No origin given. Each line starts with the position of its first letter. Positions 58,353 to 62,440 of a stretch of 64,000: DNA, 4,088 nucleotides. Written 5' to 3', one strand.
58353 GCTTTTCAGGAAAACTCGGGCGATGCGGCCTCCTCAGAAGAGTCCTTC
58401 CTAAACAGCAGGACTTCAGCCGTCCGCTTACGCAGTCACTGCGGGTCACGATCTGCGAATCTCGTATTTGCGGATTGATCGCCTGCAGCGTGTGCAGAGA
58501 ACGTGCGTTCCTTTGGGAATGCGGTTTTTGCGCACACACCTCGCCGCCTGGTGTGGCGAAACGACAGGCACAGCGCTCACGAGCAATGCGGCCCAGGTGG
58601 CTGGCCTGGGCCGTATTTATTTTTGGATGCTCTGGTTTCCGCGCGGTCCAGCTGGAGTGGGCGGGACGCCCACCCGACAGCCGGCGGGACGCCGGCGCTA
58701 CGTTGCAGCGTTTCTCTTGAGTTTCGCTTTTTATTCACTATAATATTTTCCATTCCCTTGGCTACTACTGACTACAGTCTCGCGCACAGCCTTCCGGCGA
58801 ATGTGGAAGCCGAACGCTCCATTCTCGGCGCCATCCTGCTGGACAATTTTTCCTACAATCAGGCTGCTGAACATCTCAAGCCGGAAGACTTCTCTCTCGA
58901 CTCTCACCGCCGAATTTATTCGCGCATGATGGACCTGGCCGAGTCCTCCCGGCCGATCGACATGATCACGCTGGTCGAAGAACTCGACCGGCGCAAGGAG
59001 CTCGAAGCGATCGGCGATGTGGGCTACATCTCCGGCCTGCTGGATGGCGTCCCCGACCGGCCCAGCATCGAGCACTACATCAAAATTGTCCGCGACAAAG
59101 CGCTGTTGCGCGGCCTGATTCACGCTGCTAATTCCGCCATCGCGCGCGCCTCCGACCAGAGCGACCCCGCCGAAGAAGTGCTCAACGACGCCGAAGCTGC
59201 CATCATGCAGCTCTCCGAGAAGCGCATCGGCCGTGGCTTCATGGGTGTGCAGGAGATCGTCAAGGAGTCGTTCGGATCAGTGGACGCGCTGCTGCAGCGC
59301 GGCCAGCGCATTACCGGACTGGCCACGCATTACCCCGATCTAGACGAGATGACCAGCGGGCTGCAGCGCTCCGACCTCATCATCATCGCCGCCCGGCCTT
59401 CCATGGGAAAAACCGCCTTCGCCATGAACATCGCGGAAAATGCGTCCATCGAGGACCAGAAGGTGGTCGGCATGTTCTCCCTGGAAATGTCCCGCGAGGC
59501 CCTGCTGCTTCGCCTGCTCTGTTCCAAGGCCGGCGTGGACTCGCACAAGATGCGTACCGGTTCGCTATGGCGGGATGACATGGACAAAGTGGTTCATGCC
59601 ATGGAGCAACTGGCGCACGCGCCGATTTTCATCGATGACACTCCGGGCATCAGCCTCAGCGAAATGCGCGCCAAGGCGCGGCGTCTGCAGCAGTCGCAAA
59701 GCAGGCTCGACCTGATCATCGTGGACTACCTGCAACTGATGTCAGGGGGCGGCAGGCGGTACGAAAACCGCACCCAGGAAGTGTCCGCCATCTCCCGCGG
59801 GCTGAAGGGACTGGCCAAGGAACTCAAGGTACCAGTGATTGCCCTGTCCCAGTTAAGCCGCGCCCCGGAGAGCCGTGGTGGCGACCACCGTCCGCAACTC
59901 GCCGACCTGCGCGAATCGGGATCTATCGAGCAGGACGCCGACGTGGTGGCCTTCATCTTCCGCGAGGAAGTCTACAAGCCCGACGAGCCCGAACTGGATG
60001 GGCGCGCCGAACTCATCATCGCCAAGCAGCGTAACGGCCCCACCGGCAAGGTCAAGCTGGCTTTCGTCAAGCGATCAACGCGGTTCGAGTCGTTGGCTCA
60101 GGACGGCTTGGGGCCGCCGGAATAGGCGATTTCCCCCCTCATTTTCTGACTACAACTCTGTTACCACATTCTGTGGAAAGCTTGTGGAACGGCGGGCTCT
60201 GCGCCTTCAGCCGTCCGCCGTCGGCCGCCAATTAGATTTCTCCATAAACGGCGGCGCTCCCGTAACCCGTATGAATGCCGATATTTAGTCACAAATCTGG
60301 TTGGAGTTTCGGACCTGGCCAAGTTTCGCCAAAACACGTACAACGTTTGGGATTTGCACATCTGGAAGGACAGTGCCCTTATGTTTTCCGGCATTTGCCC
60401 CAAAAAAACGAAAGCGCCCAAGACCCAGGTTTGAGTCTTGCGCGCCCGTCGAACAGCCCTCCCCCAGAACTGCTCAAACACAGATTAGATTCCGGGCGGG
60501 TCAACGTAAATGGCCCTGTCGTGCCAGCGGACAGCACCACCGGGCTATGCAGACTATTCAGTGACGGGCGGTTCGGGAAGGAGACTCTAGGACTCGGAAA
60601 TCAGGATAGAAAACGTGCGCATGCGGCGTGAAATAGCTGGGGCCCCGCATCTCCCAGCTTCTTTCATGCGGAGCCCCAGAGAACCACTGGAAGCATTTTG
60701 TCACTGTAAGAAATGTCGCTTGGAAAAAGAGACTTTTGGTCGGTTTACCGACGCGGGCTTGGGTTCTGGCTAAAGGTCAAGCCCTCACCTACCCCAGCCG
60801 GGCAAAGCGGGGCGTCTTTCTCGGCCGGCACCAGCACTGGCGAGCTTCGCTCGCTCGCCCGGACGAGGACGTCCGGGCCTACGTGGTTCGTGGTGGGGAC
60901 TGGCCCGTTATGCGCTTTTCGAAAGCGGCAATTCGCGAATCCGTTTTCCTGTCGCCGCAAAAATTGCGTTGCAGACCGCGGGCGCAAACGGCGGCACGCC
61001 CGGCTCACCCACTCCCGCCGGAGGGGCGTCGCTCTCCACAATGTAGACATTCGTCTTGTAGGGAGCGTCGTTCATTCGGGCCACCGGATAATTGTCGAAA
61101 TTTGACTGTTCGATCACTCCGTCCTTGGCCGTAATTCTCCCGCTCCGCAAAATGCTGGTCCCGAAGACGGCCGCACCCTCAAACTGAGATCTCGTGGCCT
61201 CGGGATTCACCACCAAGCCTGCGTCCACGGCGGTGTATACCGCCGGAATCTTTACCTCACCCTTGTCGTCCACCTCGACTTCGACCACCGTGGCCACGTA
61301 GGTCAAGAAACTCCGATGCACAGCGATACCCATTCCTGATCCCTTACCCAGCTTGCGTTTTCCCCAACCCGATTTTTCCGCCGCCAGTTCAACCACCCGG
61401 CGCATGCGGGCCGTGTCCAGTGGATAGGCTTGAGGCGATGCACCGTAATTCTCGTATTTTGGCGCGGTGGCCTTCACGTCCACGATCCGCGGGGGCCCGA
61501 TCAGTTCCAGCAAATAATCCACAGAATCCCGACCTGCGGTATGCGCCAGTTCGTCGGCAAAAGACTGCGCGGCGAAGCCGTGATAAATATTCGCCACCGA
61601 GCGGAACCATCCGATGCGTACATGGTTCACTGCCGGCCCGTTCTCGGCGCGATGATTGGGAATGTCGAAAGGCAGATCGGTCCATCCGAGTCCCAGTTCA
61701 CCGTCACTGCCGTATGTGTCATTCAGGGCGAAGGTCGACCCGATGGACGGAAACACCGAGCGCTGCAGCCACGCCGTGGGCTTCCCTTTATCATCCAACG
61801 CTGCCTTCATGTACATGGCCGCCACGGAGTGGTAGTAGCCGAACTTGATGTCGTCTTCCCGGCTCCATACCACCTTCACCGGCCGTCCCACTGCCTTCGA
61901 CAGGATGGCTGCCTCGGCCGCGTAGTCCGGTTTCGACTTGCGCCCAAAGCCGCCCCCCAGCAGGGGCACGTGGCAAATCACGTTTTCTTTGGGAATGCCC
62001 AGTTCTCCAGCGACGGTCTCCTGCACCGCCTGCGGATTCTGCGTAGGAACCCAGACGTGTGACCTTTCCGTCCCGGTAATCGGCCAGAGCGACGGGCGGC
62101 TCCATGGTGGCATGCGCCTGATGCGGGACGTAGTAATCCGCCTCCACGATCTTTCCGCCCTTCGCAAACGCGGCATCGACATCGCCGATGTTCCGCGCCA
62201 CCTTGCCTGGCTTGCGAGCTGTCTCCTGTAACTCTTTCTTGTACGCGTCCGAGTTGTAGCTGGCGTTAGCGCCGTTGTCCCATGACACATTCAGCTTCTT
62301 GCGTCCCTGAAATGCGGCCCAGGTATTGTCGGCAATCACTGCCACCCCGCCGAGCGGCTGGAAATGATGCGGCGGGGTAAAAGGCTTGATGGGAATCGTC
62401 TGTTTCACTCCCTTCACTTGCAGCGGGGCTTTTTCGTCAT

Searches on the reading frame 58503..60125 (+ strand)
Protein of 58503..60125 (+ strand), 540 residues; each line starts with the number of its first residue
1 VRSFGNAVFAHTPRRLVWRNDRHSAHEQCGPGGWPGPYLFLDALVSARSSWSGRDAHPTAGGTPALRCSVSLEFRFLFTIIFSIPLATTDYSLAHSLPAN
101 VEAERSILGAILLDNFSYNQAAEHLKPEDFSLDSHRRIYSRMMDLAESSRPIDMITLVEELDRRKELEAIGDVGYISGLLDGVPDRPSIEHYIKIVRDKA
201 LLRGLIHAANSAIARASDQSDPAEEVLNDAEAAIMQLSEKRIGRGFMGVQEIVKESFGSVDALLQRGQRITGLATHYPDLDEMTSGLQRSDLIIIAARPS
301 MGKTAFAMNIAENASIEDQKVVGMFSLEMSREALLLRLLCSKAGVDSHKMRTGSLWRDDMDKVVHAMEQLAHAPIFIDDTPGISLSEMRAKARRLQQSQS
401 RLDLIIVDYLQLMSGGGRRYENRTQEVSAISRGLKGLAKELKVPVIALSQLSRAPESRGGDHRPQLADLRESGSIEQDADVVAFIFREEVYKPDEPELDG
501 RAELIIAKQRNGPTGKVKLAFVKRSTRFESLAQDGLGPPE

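Call 47: search_protein_families(library=pfam, proteins=[window:58503-60125:+], max_evalue=0.01)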
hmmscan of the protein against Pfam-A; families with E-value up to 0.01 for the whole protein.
window:58503-60125:+ (540 aa): 3 families
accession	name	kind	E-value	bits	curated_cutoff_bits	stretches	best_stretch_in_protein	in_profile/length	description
PF03796.21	DnaB_C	-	2.1e-108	362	27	1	272-529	1-254/255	DnaB-like helicase C terminal domain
PF00772.26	DnaB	-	4.8e-30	104.1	23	1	97-198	2-103/103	DnaB-like helicase N terminal domain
PF13481.12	AAA_25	-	1.5e-09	38.2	27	1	285-452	27-191/195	AAA domain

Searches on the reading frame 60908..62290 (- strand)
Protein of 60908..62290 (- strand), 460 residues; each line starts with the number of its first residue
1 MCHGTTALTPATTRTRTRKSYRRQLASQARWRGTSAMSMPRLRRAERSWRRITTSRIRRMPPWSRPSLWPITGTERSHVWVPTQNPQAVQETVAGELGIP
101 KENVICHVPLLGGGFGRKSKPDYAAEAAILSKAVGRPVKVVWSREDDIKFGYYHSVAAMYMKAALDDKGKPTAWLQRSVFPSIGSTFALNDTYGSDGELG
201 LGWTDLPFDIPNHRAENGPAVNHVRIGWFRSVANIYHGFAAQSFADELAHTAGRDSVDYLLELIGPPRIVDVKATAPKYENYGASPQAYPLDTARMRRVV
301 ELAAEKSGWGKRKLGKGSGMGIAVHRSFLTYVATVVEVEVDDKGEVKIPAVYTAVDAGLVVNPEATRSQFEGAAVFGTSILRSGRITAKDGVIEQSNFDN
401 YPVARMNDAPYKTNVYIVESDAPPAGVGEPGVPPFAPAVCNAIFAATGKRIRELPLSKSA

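Call 47: search_protein_families(library=pfam, proteins=[window:60908-62290:-], max_evalue=0.01)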
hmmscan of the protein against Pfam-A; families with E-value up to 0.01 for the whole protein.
window:60908-62290:- (460 aa): 2 families
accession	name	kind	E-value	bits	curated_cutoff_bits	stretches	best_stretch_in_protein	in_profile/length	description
PF02738.23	MoCoBD_1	-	5.1e-26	91.7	27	1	73-258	55-238/244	Molybdopterin cofactor-binding domain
PF20256.3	MoCoBD_2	-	9.4e-13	48.7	27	1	326-410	197-283/283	Molybdopterin cofactor-binding domain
